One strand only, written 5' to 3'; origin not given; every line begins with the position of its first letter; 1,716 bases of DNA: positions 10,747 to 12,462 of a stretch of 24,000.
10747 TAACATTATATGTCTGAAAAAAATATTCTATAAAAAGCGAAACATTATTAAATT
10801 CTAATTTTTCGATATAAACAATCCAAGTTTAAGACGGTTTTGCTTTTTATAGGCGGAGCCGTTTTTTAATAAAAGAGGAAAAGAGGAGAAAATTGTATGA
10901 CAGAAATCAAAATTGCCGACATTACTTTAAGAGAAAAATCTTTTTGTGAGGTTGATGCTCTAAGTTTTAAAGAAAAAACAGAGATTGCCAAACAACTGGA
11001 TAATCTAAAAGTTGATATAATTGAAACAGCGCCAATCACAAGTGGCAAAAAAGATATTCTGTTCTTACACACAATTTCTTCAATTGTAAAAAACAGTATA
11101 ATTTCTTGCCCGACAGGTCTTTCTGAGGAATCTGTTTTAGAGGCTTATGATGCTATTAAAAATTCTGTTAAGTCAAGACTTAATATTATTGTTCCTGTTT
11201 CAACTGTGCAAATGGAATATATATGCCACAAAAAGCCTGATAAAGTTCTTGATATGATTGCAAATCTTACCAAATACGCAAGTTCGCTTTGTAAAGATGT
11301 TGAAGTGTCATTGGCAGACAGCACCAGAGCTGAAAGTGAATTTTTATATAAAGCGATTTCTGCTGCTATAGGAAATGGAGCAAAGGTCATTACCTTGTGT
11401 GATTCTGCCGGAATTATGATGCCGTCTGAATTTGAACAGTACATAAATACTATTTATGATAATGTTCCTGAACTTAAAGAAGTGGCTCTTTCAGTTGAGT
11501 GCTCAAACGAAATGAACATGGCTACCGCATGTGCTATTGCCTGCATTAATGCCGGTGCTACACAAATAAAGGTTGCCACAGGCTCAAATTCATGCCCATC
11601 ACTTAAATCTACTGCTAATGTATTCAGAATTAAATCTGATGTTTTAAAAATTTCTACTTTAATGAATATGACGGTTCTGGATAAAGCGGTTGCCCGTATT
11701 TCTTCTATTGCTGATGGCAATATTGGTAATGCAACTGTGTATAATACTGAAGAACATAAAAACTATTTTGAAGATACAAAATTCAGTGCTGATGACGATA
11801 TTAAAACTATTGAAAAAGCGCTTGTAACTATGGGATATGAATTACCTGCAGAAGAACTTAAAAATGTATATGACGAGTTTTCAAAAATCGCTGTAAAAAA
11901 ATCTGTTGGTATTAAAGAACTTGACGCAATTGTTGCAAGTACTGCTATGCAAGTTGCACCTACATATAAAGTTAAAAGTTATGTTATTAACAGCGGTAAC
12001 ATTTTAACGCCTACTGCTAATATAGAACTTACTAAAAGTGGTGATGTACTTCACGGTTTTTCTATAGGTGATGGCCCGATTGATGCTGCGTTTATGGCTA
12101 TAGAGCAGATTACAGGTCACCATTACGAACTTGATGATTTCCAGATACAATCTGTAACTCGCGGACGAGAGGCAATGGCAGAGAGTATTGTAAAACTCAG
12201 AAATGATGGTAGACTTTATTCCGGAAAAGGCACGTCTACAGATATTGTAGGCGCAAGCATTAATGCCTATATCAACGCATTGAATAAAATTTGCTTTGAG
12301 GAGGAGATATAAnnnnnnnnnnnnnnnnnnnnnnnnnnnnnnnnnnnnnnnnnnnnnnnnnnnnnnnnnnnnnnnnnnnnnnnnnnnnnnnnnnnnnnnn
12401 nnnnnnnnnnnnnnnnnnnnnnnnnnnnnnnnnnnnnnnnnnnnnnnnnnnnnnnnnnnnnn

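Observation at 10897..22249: Eleven-gene gap-free operon plus the T-box-controlled ligase: candidate system converting short/branched-chain acids to branched-chain amino acids by activation, reductive carboxylation and transamination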

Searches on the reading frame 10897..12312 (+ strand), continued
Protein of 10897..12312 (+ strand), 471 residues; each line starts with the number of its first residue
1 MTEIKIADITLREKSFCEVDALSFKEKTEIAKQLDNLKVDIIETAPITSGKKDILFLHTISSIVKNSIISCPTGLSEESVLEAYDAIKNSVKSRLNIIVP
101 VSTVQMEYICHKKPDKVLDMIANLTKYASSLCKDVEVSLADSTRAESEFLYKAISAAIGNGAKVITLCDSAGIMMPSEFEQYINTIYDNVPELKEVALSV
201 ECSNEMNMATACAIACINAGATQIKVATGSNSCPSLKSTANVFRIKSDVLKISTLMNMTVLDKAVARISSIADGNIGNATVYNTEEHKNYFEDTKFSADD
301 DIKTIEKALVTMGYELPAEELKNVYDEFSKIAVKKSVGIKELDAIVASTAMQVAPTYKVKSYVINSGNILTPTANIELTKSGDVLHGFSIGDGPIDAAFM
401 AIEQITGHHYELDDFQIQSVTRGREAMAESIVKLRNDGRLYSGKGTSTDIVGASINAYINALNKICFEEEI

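Call 30: search_protein_families(library=pfam, proteins=[L037:13917-17423:+, L037:8260-9720:+, L070:14199-18020:+, L070:18073-19962:+, L070:6686-9232:+, L027:13904-14764:+, L027:14778-15614:+, L027:15706-17106:+, L027:17118-18266:+, L027:18279-20009:+], max_evalue=0.00001)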
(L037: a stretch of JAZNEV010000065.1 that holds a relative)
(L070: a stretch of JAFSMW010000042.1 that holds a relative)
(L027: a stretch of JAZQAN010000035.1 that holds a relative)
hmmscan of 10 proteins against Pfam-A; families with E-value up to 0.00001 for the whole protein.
L037:13917-17423:+ (1168 aa): 11 families
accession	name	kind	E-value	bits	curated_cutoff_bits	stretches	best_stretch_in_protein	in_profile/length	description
PF01855.24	POR_N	-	5.5e-75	252.5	27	1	21-251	2-230/231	Pyruvate flavodoxin/ferredoxin oxidoreductase, thiamine diP-bdg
PF01558.24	POR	-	4.7e-27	95.7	27.4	1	429-612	1-172/173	Pyruvate ferredoxin/flavodoxin oxidoreductase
PF10371.14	EKR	-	4.3e-18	65.3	27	1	632-683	6-55/55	Domain of unknown function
PF17147.9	PFOR_II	-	2e-17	63.8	27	1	273-377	1-101/102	Pyruvate:ferredoxin oxidoreductase core domain II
PF02775.26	TPP_enzyme_C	-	4.8e-10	39.9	21.9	1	956-1068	46-150/151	Thiamine pyrophosphate enzyme, C-terminal TPP binding domain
PF12838.12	Fer4_7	-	3.7e-08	34.2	27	1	693-759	1-49/52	4Fe-4S dicluster domain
PF13183.11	Fer4_8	-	1.7e-07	32.1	27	1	691-758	2-64/68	4Fe-4S dicluster domain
PF13187.11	Fer4_9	-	1.9e-07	31.5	27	1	693-759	1-48/52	4Fe-4S dicluster domain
PF00037.32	Fer4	-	4.4e-07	29.9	21.1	1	687-710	1-24/24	4Fe-4S binding domain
PF12837.12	Fer4_6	-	5.9e-07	29.6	25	1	686-709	1-24/24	4Fe-4S binding domain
PF13484.11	Fer4_16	-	1e-06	29.8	30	1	693-758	1-63/66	4Fe-4S double cluster binding domain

L037:8260-9720:+ (486 aa): 1 family
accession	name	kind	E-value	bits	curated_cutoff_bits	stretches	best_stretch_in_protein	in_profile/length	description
PF05552.17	MS_channel_1st_1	-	5.4e-29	100.3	22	2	189-237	1-49/50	Mechanosensitive ion channel, conserved TM helix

L070:14199-18020:+ (1273 aa): 0 families

L070:18073-19962:+ (629 aa): 1 family
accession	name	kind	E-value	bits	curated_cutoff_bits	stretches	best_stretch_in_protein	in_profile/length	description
PF16126.11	DUF4838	-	2.6e-96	323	26.6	1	138-498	1-325/325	Domain of unknown function (DUF4838)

L070:6686-9232:+ (848 aa): 1 family
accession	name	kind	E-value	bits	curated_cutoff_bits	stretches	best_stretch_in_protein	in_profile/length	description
PF17132.9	Glyco_hydro_106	-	1.5e-12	47.3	29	0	192-323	200-337/743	alpha-L-rhamnosidase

L027:13904-14764:+ (286 aa): 1 family
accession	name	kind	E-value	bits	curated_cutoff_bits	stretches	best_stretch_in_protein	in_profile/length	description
PF04909.20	Amidohydro_2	-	8.4e-32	111.5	26.4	1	28-285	1-288/289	Amidohydrolase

L027:14778-15614:+ (278 aa): 4 families
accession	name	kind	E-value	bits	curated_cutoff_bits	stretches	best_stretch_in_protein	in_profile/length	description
PF12833.13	HTH_18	-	9.8e-20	71.1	33.6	1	196-273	2-79/80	Helix-turn-helix domain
PF02311.25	AraC_binding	-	5e-14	52.6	21.1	1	27-105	15-93/135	AraC-like ligand binding domain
PF00165.29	HTH_AraC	-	3.7e-13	49.7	26.6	1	194-223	13-42/42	Bacterial regulatory helix-turn-helix proteins, AraC family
PF07883.17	Cupin_2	-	2.3e-07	30.9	27.2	1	28-80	11-63/70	Cupin domain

L027:15706-17106:+ (466 aa): 0 families

L027:17118-18266:+ (382 aa): 3 families
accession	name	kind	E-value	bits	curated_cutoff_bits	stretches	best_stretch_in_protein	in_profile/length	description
PF07221.17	GlcNAc_2-epim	-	1.4e-43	150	23.4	1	25-353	1-336/347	N-acylglucosamine 2-epimerase (GlcNAc 2-epimerase)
PF03663.20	Glyco_hydro_76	-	2.4e-06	27.8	25.9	0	61-157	170-274/366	Glycosyl hydrolase family 76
PF06662.19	C5-epim_C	-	9.1e-06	25.7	23.3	0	46-86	31-70/188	D-glucuronyl C5-epimerase C-terminus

L027:18279-20009:+ (576 aa): 1 family
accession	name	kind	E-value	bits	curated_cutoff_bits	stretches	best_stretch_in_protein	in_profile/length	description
PF18952.6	DUF5696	-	9.9e-42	143.7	25.6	1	135-572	188-603/612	Family of unknown function (DUF5696)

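Call 88: search_protein_families(library=ncbifam, proteins=[L002:6953-8689:+, L004:4456-6096:-, L002:9204-9989:+], max_evalue=1e-20)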
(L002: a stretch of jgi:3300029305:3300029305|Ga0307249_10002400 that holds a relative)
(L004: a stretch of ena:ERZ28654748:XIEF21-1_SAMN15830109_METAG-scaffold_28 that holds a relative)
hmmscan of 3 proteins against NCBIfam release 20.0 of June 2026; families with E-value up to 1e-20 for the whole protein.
L002:6953-8689:+ (578 aa): 55 families (the best 25 are shown)
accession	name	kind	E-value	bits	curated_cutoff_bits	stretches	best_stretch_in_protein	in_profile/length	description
NF004837.0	PRK06187.1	subfamily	1.4e-69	234.8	476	2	342-505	287-466/531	long-chain-fatty-acid--CoA ligase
NF004114.0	PRK05605.1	equivalog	4.7e-51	173.8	766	1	347-534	344-527/575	long-chain-fatty-acid--CoA ligase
NF005702.0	PRK07514.1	subfamily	4.2e-48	163.9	558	1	335-510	264-449/506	malonyl-CoA synthase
TIGR01923.1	menE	equivalog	3.3e-47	161.3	330.15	1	342-497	225-382/442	o-succinylbenzoate--CoA ligase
NF005801.1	PRK07656.1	equivalog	4.5e-46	157.5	657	1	54-295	23-269/500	FadD3 family acyl-CoA ligase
NF052269.1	Staph_lig_FadD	equivalog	2e-44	151.8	650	1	343-514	267-446/499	long-chain-fatty-acid--CoA ligase FadD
NF006386.0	PRK08633.1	equivalog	2.4e-44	151.4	1221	1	342-462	899-1041/1147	acyl-[ACP]--phospholipid O-acyltransferase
NF009233.0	PRK12583.1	subfamily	4.8e-44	150.7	832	1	361-522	338-512/558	fatty acid CoA ligase family protein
NF004511.1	PRK05852.1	equivalog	1.3e-43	149.4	650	1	341-510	274-453/505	FadD7 family fatty acid--CoA ligase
NF006523.0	PRK08974.1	equivalog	5.2e-40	137.1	884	1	365-520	350-513/561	long-chain-fatty-acid--CoA ligase FadD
NF005307.0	PRK06839.1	equivalog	7.2e-40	137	748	1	344-499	267-429/496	o-succinylbenzoate--CoA ligase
NF002966.0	PRK03640.1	equivalog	2.1e-39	135.5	556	1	329-570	241-473/483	o-succinylbenzoate--CoA ligase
NF006182.0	PRK08316.1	subfamily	3e-39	134.9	663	0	55-288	34-269/523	fatty acyl-CoA synthetase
NF005291.0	PRK06814.1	equivalog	9.8e-39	133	1349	0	343-464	909-1034/1140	acyl-[ACP]--phospholipid O-acyltransferase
NF005714.0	PRK07529.1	subfamily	9.7e-38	129.9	632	1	343-490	340-502/640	acyl-CoA synthetase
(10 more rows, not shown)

L004:4456-6096:- (546 aa): 79 families (the best 25 are shown)
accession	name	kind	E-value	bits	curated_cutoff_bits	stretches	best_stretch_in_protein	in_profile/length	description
NF004837.0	PRK06187.1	subfamily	1.5e-124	416.2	476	1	50-535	31-525/531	long-chain-fatty-acid--CoA ligase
NF006182.0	PRK08316.1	subfamily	3.9e-95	319.3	663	1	51-534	35-519/523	fatty acyl-CoA synthetase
NF005307.0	PRK06839.1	equivalog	2.7e-92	310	748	1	50-531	25-492/496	o-succinylbenzoate--CoA ligase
NF005857.1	PRK07786.1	exception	1.3e-87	294.5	733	1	51-533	33-513/513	fatty-acid--CoA ligase FadD5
NF009233.0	PRK12583.1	subfamily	4.1e-82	276.4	832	1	42-531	35-549/558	fatty acid CoA ligase family protein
NF005863.0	PRK07798.1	subfamily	3.8e-81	273.3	543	1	51-525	28-524/540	acyl-CoA synthetase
NF005801.1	PRK07656.1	equivalog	4.3e-81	273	657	1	47-529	21-500/500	FadD3 family acyl-CoA ligase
NF004758.0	PRK06087.1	equivalog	3.4e-78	263.4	736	1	52-530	50-533/548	medium-chain fatty-acid--CoA ligase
NF052269.1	Staph_lig_FadD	equivalog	3.7e-77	259.8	650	1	50-532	25-493/499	long-chain-fatty-acid--CoA ligase FadD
NF002966.0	PRK03640.1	equivalog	3.4e-76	256.8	556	1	50-531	25-479/483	o-succinylbenzoate--CoA ligase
NF006020.0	PRK08162.1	subfamily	7.8e-75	252.2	677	1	51-533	43-539/545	acyl-CoA synthetase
NF004797.0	PRK06145.1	equivalog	2.4e-74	250.5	850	1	49-533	23-496/499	acyl-CoA synthetase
NF005676.0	PRK07470.1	equivalog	6.5e-74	249.5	774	1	50-540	43-537/544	acyl-CoA synthetase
NF005702.0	PRK07514.1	subfamily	7.4e-74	248.9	558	1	49-533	26-501/506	malonyl-CoA synthase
NF006181.0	PRK08314.1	subfamily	6.8e-73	245.8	705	1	177-530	197-552/563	long-chain-fatty-acid--CoA ligase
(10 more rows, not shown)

L002:9204-9989:+ (261 aa): 0 families

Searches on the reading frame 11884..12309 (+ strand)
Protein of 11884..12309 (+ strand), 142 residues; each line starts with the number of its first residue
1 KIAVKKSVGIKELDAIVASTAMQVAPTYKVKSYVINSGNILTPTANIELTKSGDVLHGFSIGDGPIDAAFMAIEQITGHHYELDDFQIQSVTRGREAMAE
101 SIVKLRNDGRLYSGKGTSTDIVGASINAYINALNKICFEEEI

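Call 78: search_solved_structures(query=window:11884-12309:+, max_evalue=1, show_alignments=3)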
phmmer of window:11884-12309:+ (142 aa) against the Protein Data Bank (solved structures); distinct sequences matched with E-value up to 1: 1.
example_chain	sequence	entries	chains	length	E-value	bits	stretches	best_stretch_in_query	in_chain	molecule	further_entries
3f6g_B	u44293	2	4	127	0.018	18.6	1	29-100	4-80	Alpha-isopropylmalate synthase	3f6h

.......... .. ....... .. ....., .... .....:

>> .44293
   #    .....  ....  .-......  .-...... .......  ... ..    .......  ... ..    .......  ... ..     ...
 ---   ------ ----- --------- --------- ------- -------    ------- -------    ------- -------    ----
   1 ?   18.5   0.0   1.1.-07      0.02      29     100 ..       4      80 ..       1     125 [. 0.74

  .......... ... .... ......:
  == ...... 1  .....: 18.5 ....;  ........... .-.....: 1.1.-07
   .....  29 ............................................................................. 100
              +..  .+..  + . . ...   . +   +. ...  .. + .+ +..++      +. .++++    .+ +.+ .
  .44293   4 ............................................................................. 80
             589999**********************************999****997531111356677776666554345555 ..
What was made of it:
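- Closest known: 2-Isopropylmalate synthase LeuA / citramalate synthase CimA. Same: Its C-terminal domain weakly matches the CimA regulatory domain 3F6G (call 78).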
